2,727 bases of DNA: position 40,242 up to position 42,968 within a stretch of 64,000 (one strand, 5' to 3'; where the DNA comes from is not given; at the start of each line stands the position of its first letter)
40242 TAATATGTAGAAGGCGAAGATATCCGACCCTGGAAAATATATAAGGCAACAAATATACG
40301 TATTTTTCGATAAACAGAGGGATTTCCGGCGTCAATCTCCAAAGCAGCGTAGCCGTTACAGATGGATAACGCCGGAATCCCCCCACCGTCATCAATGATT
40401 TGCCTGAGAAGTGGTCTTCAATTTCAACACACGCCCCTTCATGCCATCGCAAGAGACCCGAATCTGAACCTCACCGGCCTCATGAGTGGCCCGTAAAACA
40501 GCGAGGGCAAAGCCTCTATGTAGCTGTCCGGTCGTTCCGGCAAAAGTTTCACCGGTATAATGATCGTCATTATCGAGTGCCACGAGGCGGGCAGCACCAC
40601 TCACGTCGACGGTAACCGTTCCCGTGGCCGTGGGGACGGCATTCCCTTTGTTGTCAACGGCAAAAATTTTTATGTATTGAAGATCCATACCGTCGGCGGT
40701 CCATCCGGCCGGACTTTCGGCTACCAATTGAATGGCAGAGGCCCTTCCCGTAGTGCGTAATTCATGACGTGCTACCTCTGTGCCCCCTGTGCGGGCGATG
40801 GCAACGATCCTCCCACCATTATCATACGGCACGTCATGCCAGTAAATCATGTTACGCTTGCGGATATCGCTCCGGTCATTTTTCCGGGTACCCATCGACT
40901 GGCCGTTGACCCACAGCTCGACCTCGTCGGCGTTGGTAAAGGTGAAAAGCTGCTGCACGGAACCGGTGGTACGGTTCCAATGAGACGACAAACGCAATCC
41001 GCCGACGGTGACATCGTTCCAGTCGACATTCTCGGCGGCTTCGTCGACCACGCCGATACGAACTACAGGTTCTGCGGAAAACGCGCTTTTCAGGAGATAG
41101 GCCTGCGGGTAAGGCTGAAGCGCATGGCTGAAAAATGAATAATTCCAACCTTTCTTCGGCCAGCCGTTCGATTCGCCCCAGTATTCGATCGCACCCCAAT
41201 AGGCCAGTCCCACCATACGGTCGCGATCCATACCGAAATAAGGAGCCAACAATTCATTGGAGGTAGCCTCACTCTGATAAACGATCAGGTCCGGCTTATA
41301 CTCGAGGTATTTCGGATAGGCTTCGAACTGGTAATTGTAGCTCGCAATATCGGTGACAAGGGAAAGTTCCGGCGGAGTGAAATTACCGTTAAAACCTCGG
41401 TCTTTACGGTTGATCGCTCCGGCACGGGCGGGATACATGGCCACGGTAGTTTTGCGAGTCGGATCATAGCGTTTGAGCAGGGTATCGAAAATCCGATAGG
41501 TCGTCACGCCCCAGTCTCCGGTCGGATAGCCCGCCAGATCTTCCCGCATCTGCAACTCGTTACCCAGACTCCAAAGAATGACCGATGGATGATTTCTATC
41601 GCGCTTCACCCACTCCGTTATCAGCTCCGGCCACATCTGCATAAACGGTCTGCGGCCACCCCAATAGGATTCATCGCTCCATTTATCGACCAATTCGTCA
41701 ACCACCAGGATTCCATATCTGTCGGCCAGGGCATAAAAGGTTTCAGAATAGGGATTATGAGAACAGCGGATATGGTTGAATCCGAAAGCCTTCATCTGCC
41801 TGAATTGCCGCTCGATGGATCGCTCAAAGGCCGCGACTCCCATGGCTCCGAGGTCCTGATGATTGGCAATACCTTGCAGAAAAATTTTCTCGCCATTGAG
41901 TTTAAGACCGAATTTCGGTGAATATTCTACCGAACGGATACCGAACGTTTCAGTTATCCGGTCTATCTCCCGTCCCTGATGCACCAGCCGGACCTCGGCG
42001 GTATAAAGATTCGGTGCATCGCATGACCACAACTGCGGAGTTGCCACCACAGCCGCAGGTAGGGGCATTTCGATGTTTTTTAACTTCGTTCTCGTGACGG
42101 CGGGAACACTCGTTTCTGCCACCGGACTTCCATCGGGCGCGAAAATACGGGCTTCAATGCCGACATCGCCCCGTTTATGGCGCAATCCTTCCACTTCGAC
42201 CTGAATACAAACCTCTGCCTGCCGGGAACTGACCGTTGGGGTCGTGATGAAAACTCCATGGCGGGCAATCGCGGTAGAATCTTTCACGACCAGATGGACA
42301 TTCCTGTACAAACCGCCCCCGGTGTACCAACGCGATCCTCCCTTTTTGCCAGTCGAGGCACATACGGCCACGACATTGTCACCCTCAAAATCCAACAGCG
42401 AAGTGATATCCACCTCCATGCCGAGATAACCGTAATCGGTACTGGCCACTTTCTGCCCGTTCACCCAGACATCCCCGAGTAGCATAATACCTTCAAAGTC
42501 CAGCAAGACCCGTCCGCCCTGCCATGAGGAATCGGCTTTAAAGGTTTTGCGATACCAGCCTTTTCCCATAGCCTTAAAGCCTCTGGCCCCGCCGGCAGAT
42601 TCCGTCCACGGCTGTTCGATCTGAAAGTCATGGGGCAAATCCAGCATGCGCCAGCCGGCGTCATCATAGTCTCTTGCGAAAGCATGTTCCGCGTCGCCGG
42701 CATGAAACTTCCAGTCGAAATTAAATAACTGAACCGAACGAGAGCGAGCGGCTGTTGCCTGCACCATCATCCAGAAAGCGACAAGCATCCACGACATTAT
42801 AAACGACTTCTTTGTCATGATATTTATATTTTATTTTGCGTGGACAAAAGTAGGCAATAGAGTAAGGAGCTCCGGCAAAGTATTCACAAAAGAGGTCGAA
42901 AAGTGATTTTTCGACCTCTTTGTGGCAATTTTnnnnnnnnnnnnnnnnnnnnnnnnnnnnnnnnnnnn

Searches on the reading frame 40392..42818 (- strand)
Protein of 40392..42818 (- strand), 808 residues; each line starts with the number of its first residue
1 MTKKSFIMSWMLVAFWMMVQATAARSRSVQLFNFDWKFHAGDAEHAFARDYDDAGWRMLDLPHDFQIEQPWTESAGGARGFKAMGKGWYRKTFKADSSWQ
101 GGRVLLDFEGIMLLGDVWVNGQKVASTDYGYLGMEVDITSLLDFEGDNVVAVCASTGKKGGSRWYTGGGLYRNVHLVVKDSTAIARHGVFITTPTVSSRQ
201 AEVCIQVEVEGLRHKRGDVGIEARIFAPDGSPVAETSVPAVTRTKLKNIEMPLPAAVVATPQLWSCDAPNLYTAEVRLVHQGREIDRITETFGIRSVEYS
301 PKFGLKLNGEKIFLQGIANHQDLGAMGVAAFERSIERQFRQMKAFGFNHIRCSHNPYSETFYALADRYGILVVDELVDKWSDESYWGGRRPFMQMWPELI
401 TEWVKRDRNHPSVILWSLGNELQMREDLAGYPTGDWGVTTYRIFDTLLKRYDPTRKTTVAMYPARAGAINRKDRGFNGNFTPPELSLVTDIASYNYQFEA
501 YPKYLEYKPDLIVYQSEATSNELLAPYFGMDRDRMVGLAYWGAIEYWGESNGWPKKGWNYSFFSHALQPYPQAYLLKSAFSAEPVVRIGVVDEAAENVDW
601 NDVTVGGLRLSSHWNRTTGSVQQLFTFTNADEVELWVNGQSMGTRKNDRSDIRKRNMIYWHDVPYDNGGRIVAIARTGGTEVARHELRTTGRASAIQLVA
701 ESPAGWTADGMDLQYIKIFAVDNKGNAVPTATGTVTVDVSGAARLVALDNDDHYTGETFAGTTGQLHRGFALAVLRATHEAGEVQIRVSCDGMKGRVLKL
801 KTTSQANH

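Call 9: search_protein_families(library=pfam, proteins=[window:40392-42818:-], max_evalue=0.00001)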
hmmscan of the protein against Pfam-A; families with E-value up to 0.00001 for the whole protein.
window:40392-42818:- (808 aa): 7 families
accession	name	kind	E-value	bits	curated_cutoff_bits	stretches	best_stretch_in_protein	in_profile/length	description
PF02836.23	Glyco_hydro_2_C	-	6.1e-25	88.4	21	1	305-429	8-143/302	Glycosyl hydrolases family 2, TIM barrel domain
PF18565.7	Glyco_hydro2_C5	-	1.5e-23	83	32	1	705-796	9-100/103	Glycoside hydrolase family 2 C-terminal domain 5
PF02837.24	Glyco_hydro_2_N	-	3.1e-22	79.7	28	1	32-177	4-166/169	Glycosyl hydrolases family 2, sugar binding domain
PF00703.27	Glyco_hydro_2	-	8.1e-17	62.4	23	1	190-295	7-109/109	Glycosyl hydrolases family 2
PF16355.11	DUF4982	-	1.2e-14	54.5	23.9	1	619-683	1-61/61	Domain of unknown function (DUF4982)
PF22666.2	Glyco_hydro_2_N2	-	1.4e-10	41.9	27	1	85-153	48-116/167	Glycosyl hydrolase 2 galactose-binding domain-like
PF21467.3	BetaGal_gal-bd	-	1e-06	29.2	27.3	0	88-124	3-37/62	Beta-galactosidase, galactose-binding domain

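Call 56: search_solved_structures(query=window:40395-42818:-, max_evalue=1e-30)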
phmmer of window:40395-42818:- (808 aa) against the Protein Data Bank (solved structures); distinct sequences matched with E-value up to 1e-30: 32.
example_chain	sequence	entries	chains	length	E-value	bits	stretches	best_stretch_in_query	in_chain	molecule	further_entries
7rsk_A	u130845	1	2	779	1e-107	364.2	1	30-787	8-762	Glycosyl hydrolase family 2, sugar binding domain protein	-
6b6l_A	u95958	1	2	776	1.1e-107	364.1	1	30-787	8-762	Glycosyl hydrolase family 2, sugar binding domain protein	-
5t98_A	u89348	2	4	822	1.4e-100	340.6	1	31-520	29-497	Glycoside Hydrolase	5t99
7cwd_A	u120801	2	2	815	2.6e-99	336.4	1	32-806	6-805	beta-glalactosidase | beta-galactosidase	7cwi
4ypj_A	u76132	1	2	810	8.1e-95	321.5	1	32-795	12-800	Beta galactosidase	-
8q2h_A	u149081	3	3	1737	3.1e-94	319.6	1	32-808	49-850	beta-galactosidase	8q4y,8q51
9bey_A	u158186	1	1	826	5.7e-90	305.5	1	31-463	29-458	GH2 beta-galactosidase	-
6qub_A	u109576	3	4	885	2.1e-87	297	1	25-459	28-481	Beta-galactosidase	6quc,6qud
6qub_B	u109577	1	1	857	6.7e-87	295.3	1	29-459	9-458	Beta-galactosidase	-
7nit_A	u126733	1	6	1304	2.2e-86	293.6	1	25-459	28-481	Beta-galactosidase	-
3gm8_A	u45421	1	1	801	8.2e-86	291.7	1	34-422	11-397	Glycoside hydrolase family 2, candidate beta-glycosidase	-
5dmy_A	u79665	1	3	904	1.5e-85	290.9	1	25-464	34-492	Beta-galactosidase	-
5t9a_A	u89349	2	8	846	3.9e-81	276.3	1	31-800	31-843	Glycoside Hydrolase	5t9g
4cu6_A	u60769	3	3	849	2.1e-75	257.3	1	32-533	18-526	BETA-GALACTOSIDASE | GLYCOSIDE HYDROLASE 2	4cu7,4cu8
4cuc_A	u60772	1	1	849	4.5e-75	256.2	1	32-533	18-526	BETA-GALACTOSIDASE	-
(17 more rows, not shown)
